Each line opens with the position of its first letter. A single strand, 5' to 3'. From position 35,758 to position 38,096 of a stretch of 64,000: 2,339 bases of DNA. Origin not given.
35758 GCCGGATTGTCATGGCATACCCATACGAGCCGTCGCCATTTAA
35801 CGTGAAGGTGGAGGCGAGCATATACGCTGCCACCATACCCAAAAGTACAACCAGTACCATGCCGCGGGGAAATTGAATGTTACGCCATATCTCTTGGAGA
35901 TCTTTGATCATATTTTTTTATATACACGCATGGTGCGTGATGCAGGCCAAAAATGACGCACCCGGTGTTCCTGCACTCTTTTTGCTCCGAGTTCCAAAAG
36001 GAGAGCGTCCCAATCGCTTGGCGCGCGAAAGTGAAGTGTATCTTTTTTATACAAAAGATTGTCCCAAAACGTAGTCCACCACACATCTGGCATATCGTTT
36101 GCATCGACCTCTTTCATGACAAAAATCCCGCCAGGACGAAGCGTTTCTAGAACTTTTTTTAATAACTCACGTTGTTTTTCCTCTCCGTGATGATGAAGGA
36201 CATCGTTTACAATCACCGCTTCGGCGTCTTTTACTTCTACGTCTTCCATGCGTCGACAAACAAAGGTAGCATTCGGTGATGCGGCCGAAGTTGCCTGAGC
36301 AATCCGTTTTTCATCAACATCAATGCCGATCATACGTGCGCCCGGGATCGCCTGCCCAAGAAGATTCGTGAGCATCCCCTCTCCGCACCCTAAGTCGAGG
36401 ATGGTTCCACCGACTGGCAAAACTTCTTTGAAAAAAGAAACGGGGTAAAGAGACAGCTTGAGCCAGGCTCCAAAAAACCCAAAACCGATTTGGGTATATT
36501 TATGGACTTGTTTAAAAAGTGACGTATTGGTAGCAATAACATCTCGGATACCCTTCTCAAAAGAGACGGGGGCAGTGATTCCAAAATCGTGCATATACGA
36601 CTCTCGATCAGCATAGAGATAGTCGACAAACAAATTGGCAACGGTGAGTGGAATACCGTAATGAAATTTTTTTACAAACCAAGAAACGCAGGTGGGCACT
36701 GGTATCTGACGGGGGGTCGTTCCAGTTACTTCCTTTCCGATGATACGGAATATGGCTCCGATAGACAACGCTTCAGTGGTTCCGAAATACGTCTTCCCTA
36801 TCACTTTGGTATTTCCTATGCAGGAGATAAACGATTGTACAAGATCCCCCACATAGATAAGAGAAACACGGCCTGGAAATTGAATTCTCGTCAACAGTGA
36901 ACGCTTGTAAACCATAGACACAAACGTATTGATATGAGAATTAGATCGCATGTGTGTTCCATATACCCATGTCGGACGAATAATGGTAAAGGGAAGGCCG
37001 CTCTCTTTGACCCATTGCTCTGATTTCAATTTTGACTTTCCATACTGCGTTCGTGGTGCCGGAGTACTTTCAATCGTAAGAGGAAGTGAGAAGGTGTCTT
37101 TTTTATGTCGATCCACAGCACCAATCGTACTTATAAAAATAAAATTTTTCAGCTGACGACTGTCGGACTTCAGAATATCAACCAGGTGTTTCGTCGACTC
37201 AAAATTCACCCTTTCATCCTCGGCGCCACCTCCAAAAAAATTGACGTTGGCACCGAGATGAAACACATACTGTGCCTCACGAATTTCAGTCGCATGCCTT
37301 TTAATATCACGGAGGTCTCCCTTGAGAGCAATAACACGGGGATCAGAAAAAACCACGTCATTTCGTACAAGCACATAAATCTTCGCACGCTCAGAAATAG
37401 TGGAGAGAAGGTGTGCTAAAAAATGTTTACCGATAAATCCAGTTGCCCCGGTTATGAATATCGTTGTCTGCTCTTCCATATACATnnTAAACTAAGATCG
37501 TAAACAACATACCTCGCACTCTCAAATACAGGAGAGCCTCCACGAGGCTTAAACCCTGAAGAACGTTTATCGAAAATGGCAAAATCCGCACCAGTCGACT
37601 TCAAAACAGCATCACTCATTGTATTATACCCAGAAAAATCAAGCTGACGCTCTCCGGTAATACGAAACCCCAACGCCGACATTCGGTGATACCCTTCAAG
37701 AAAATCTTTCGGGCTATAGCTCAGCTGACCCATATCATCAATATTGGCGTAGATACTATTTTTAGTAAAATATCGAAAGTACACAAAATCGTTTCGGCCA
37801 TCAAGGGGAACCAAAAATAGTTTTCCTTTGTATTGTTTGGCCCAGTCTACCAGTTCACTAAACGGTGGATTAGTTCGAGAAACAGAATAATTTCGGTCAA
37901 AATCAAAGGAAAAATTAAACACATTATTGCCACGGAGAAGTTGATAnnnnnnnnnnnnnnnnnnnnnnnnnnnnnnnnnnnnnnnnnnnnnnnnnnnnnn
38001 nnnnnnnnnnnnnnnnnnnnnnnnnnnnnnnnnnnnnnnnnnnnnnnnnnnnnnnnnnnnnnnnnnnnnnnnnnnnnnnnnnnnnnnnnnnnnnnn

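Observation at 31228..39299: Tandemly duplicated module: epimerase-fusion enzymes paired with roughly 600-aa GT-C-like membrane proteins, plus a radical SAM enzyme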

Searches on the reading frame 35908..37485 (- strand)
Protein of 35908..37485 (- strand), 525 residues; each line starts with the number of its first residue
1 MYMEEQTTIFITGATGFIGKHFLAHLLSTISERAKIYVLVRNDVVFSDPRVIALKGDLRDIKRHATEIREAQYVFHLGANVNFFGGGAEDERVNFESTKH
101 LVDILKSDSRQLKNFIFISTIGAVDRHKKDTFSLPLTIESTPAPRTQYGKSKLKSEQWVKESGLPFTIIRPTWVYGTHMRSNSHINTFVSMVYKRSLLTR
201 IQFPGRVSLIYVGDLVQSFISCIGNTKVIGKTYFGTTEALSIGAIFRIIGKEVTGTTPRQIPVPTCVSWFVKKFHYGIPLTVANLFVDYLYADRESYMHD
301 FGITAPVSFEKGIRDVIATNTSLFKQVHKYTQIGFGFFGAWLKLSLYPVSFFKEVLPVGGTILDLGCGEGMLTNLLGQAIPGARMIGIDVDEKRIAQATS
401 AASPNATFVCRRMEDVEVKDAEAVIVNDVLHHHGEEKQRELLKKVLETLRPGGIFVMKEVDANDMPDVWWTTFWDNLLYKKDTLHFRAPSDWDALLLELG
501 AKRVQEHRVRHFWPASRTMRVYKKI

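Call 6: search_protein_families(library=pfam, proteins=[window:35908-37485:-], max_evalue=0.01)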
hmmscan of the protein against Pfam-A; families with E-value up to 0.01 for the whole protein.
window:35908-37485:- (525 aa): 20 families
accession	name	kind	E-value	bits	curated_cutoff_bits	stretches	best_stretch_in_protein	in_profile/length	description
PF07993.18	NAD_binding_4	-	7.6e-24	84.7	20.1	2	66-188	84-225/258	Male sterility protein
PF01370.27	Epimerase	-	2.6e-19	70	20.9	1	9-222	1-224/240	NAD dependent epimerase/dehydratase family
PF13649.12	Methyltransf_25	-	1.8e-16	61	27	1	362-453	1-97/97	Methyltransferase domain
PF13460.12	NAD_binding_10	-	8.1e-15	55.6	27.2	1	13-175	1-147/184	NAD(P)H-binding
PF13847.12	Methyltransf_31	-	3.4e-14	53.2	27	1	359-463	4-116/145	Methyltransferase domain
PF08241.18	Methyltransf_11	-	3.1e-13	50.6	21.2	1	363-457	1-95/95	Methyltransferase domain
PF04321.23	RmlD_sub_bind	-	7e-13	48.7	27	1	8-195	2-170/287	RmlD substrate binding domain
PF01073.25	3Beta_HSD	-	1.4e-12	47.7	22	1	11-220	2-226/280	3-beta hydroxysteroid dehydrogenase/isomerase family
PF08242.18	Methyltransf_12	-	3.5e-12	47.3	30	1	363-455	1-98/98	Methyltransferase domain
PF13489.12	Methyltransf_23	-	1.2e-11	45.1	27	1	352-502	16-160/164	Methyltransferase domain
PF00891.24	Methyltransf_2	-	4.4e-10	39.7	22.3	1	360-496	64-204/210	O-methyltransferase domain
PF05368.20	NmrA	-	1.1e-07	32.2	27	1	6-170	2-145/298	NmrA-like family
PF05175.20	MTS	-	8.5e-07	29.2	23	1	358-457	29-138/170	Methyltransferase small domain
PF01728.25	FtsJ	-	1.3e-06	28.9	24.1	1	355-467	18-147/181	FtsJ-like methyltransferase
PF16363.11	GDP_Man_Dehyd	-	6.4e-06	26.3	27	1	10-161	1-166/332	GDP-mannose 4,6 dehydratase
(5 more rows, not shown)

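Call 17: search_protein_families(library=ncbifam, proteins=[window:35908-37485:-], max_evalue=0.01)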
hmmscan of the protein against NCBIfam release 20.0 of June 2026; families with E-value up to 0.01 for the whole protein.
window:35908-37485:- (525 aa): 52 families (the best 25 are shown)
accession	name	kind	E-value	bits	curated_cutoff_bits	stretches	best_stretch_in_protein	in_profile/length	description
TIGR01746.1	Thioester-redct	subfamily_domain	4.5e-20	72.2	213.35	2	69-193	87-214/371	thioester reductase domain-containing protein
TIGR03466.1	HpnA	hypoth_equivalog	4.5e-15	55.4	367.65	1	8-268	2-260/327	hopanoid-associated sugar epimerase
NF005539.0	PRK07201.1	equivalog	1.5e-14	53.7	549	1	8-177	2-180/657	SDR family oxidoreductase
TIGR02072.1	BioC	equivalog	6.4e-12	45.8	184.95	1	361-499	37-170/244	malonyl-ACP O-methyltransferase BioC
NF052578.1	StrlDmthSdmBMthl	equivalog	8.4e-11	42.2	600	1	8-267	2-258/328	sterol demethylase protein SdmB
TIGR04180.1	EDH_00030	hypoth_equivalog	2.9e-10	39.7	475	1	9-252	1-255/297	NAD-dependent 4,6-dehydratase LegB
NF043036.1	ErythonDh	equivalog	3.5e-10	39.6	325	1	9-158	3-159/321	D-erythronate dehydrogenase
NF002463.0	PRK01683.1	equivalog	4.1e-10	39.7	297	1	361-462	34-133/258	trans-aconitate 2-methyltransferase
TIGR01214.1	rmlD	equivalog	8.3e-10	38.2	224.05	1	8-190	1-165/285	dTDP-4-dehydrorhamnose reductase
TIGR01983.1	UbiG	equivalog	1e-09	38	102.95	1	359-460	50-154/228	bifunctional 2-polyprenyl-6-hydroxyphenol methylase/3-demethylubiquinol 3-O-methyltransferase UbiG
NF045667.1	MTase_DVU1556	equivalog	2.5e-09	36.9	155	1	357-462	21-124/213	DVU_1556 family methyltransferase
NF047837.1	UDPAcbARedWbcJ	equivalog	2.6e-09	36.4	500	1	9-226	3-187/372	UDP-2-acetamido-2,6-beta-L-arabino-hexul-4-ose reductase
TIGR00740.1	TIGR00740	equivalog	6.5e-09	35.8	193.3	1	355-459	50-161/239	carboxy-S-adenosyl-L-methionine synthase CmoA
NF043040.1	corrin_prot_MT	hypoth_equivalog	1.2e-08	34.6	180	1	356-467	39-158/216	corrinoid protein-associated methyltransferase CpaM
NF042423.1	oxyalk_red_Shew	equivalog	2.5e-08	33.4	580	1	6-205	8-199/331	2-alkyl-3-oxoalkanoate reductase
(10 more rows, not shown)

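Call 68: search_solved_structures(query=window:35908-37485:-, max_evalue=0.00001)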
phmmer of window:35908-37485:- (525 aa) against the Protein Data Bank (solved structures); distinct sequences matched with E-value up to 0.00001: 17.
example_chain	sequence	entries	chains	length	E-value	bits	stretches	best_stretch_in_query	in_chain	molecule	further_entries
5f8c_A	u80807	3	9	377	8.2e-11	44.3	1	333-465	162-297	Methyltransferase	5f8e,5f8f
4zrm_A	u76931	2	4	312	5.9e-10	41.5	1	8-259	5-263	UDP-glucose 4-epimerase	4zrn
9fce_A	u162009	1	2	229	3.6e-09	39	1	355-467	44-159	SAM dependent methyltransferase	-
3m2p_A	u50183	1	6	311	2.3e-08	36.3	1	9-243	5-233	UDP-N-acetylglucosamine 4-epimerase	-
9fcy_A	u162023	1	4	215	1.3e-07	33.7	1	350-459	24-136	SAM-dependent methyltransferase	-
9fcd_A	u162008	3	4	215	1.3e-07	33.7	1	350-459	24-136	SAM-dependent methyltransferase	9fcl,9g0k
9fd3_A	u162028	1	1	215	1.4e-07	33.7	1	350-459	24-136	SAM-dependent methyltransferase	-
3wj7_A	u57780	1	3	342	4e-07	32.2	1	9-263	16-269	Putative oxidoreductase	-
6vlo_A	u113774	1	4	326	1.1e-06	30.7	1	8-249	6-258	Putative dTDP-D-glucose 4,6-dehydratase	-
9fcx_A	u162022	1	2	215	1.1e-06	30.7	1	350-459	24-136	SAM-dependent methyltransferase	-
9fcs_A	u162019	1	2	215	1.2e-06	30.6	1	350-459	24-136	SAM-dependent methyltransferase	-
9fcu_A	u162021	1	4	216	2.1e-06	29.8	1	350-459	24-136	SAM-dependent methyltransferase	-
4u7w_A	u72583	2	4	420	2.6e-06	29.5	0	8-182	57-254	MxaA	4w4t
9fcq_A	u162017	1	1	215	2.7e-06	29.4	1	350-459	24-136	SAM-dependent methyltransferase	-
6vo6_A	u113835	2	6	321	3e-06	29.3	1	9-233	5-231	Putative sugar-nucleotide epimerase/dehydratease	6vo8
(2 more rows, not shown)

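Call 70: find_homologous_proteins(query=window:35908-37485:-, max_evalue=1e-30)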
Query window:35908-37485:- (525 aa): 133 proteins with E <= 1e-30 among 8000 candidates; the best 120 are listed.
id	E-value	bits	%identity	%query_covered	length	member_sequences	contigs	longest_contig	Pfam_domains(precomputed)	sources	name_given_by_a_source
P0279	0.0e+0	1203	100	100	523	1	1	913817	PF13489.13,PF16363.12,PF05368.20,PF08241.19,PF01370.28,PF13847.13,PF05175.21,PF04321.24,PF13649.13,PF01073.26,PF07993.19,PF13460.13,PF00891.25,PF01728.26,PF08242.19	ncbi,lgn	-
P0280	2.0e-234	797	65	100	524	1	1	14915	PF13489.13,PF16363.12,PF05368.20,PF08241.19,PF01370.28,PF13847.13,PF05175.21,PF04321.24,PF02719.22,PF13649.13,PF01073.26,PF07993.19,PF13460.13,PF00891.25,PF08242.19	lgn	-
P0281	2.8e-213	727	61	98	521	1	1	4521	PF13489.13,PF16363.12,PF08241.19,PF01370.28,PF13847.13,PF06325.20,PF05175.21,PF04321.24,PF13649.13,PF01073.26,PF07993.19,PF13460.13,PF00891.25,PF08242.19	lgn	-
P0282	1.2e-127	445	58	66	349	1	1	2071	PF13847.13,PF13489.13,PF06325.20,PF05175.21,PF13649.13,PF08241.19,PF08242.19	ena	-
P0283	4.4e-106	374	51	39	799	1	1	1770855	PF08659.17,PF13489.13,PF16363.12,PF05368.20,PF13561.13,PF08241.19,PF01370.28,PF13847.13,PF05175.21,PF04321.24,PF02719.22,PF13649.13,PF01073.26,PF07993.19,PF13460.13,PF00891.25,PF00106.32,PF08242.19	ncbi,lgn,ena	-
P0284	6.2e-104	367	51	38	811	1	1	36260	PF08659.17,PF13489.13,PF16363.12,PF05368.20,PF13561.13,PF08241.19,PF01370.28,PF13847.13,PF04321.24,PF02719.22,PF13649.13,PF01073.26,PF07993.19,PF13460.13,PF00891.25,PF00106.32,PF08242.19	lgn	-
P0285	1.1e-101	359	48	39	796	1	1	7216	PF13489.13,PF16363.12,PF05368.20,PF13561.13,PF08241.19,PF01370.28,PF13847.13,PF04321.24,PF02719.22,PF13649.13,PF01073.26,PF07993.19,PF13460.13,PF00891.25,PF00106.32,PF08242.19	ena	-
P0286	7.0e-98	347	53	35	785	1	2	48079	PF08659.17,PF13489.13,PF16363.12,PF05368.20,PF13561.13,PF08241.19,PF01370.28,PF13847.13,PF04321.24,PF02719.22,PF13649.13,PF01073.26,PF07993.19,PF13460.13,PF00891.25,PF00106.32,PF08242.19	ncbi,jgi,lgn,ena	-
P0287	1.4e-97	346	49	39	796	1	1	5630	PF13489.13,PF16363.12,PF13561.13,PF08241.19,PF01370.28,PF13847.13,PF04321.24,PF13649.13,PF01073.26,PF07993.19,PF13460.13,PF00891.25,PF00106.32,PF08242.19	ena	-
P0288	1.1e-95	339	52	60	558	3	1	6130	PF04321.24,PF16363.12,PF13561.13,PF01073.26,PF07993.19,PF13460.13,PF00106.32,PF01370.28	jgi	jgi:short-subunit dehydrogenase/uncharacterized protein YbjT (DUF2867 family)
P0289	2.0e-95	338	47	38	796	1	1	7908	PF08659.17,PF13489.13,PF16363.12,PF13561.13,PF08241.19,PF01370.28,PF13847.13,PF05175.21,PF04321.24,PF13649.13,PF01073.26,PF07993.19,PF13460.13,PF00891.25,PF00106.32,PF08242.19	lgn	-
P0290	7.8e-94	333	52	59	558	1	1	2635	PF04321.24,PF13561.13,PF01073.26,PF07993.19,PF13460.13,PF00106.32,PF01370.28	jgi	jgi:short-subunit dehydrogenase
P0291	1.4e-93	332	50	60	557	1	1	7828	PF04321.24,PF16363.12,PF13561.13,PF01073.26,PF07993.19,PF13460.13,PF00106.32,PF01370.28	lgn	-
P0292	1.6e-93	332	50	38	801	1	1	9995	PF08659.17,PF13489.13,PF16363.12,PF05368.20,PF13561.13,PF08241.19,PF01370.28,PF13847.13,PF05175.21,PF04321.24,PF02719.22,PF13649.13,PF01073.26,PF02254.25,PF07993.19,PF13460.13,PF00891.25,PF00106.32,PF08242.19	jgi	-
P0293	2.5e-93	332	50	60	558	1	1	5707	PF04321.24,PF16363.12,PF13561.13,PF01073.26,PF07993.19,PF13460.13,PF00106.32,PF01370.28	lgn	-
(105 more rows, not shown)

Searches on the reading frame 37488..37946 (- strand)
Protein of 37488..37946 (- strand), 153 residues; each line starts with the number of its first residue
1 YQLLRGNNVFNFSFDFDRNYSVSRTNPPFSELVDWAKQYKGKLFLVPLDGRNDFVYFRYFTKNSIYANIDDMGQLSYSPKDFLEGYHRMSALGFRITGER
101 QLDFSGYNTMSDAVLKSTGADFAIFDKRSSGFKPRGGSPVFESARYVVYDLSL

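Call 77: predict_structure(alignment_id=A5)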
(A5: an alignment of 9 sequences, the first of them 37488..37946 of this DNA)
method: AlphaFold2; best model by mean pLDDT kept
length: 153 residues; sequences in the alignment: 9
mean_pLDDT: 77.5   pTM: 0.74
mean pLDDT of the five models: 77.5, 74.7, 73.9, 73.1, 67.8
residues with pLDDT >= 90: 42; 70-90: 65; 50-70: 33; < 50: 13
segments of 3 or more residues with pLDDT < 50: 1-13
pLDDT, mean of each block of 10 residues (from residue 1): 42 54 77 91 83 77 81 57 73 77 83 91 92 88 94 81
secondary structure, 60 per line:
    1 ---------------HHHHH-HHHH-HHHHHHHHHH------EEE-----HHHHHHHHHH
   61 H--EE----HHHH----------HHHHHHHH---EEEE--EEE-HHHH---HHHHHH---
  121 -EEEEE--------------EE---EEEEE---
elements in order: H16-20 H22-25 H27-36 E43-45 H51-61 H70-73 H84-91 E95-98 E101-103 H105-108 H112-117 E122-126 E146-150

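Call 80: fold_search(model_id=the predicted structure, library=pdb)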
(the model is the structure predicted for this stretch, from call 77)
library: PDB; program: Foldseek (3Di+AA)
matches with E <= 10: 528; with E <= 0.001: 0
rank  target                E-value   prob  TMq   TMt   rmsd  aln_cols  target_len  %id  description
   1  5x6b_J                3.9e-01  0.14  0.30  0.16   7.8       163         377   13  Crystal structure of SepCysE-SepCysS in complex with tRNACys from Methanocaldococcus jannaschii (released 2017-12-06)
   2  8fzb_C                4.7e-01  0.14  0.30  0.17  11.9       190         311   10  Crystal structure of human FAM86A (released 2023-06-21)
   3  5ufm_A                5.3e-01  0.09  0.26  0.20  11.5       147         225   11  Crystal structure of Burkholderia thailandensis 1,6-didemethyltoxoflavin-N1-methyltransferase with bound 1,6-didemethy (released 2017-12-13)
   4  2w8v                  5.6e-01  0.11  0.28  0.14   9.7       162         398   11  SPT with PLP, N100W (released 2009-01-27)
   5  4hra                  6.4e-01  0.04  0.20  0.13  11.6       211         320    9  Crystal Structure of DOT1L in Complex with EPZ-5676 (released 2013-07-31)
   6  6l1o_B                8.8e-01  0.16  0.22  0.09   6.0        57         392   19  Product bound BacF structure from Bacillus subtillis (released 2020-03-18)
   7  3iht_A                9.4e-01  0.12  0.33  0.32   8.1       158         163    9  Crystal structure of S-adenosyl-L-methionine methyl transferase (YP_165822.1) from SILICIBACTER POMEROYI DSS-3 at 1.80 (released 2009-08-25)
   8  8eqw_E                9.4e-01  0.07  0.25  0.12   8.9       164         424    9  Crystal structure of Fub7 (released 2023-10-11)
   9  2w8u                  1.0e+00  0.09  0.28  0.15   9.6       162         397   11  SPT with PLP, N100Y (released 2009-01-27)
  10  6l1n_A                1.1e+00  0.16  0.22  0.09   6.1        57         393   19  Substrate bound BacF structure from Bacillus subtillis (released 2020-03-18)
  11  5wmh_F                1.2e+00  0.18  0.22  0.09   8.3        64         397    8  Arabidopsis thaliana prephenate aminotransferase (released 2018-08-08)
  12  3fkd_C                1.2e+00  0.12  0.20  0.10   6.9        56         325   11  The crystal structure of L-threonine-O-3-phosphate decarboxylase from Porphyromonas gingivalis (released 2009-02-03)
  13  3iht_B                1.2e+00  0.11  0.34  0.33   8.9       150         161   11  Crystal structure of S-adenosyl-L-methionine methyl transferase (YP_165822.1) from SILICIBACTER POMEROYI DSS-3 at 1.80 (released 2009-08-25)
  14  3mb5                  1.2e+00  0.10  0.33  0.23  10.0       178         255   11  Crystal structure of P. abyssi tRNA m1A58 methyltransferase in complex with S-adenosyl-L-methionine (released 2010-05-12)
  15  1wy7_B                1.2e+00  0.08  0.26  0.21   8.8       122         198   14  crystal structure of a putative RNA methyltransferase PH1948 from Pyrococcus horikoshii (released 2005-12-13)
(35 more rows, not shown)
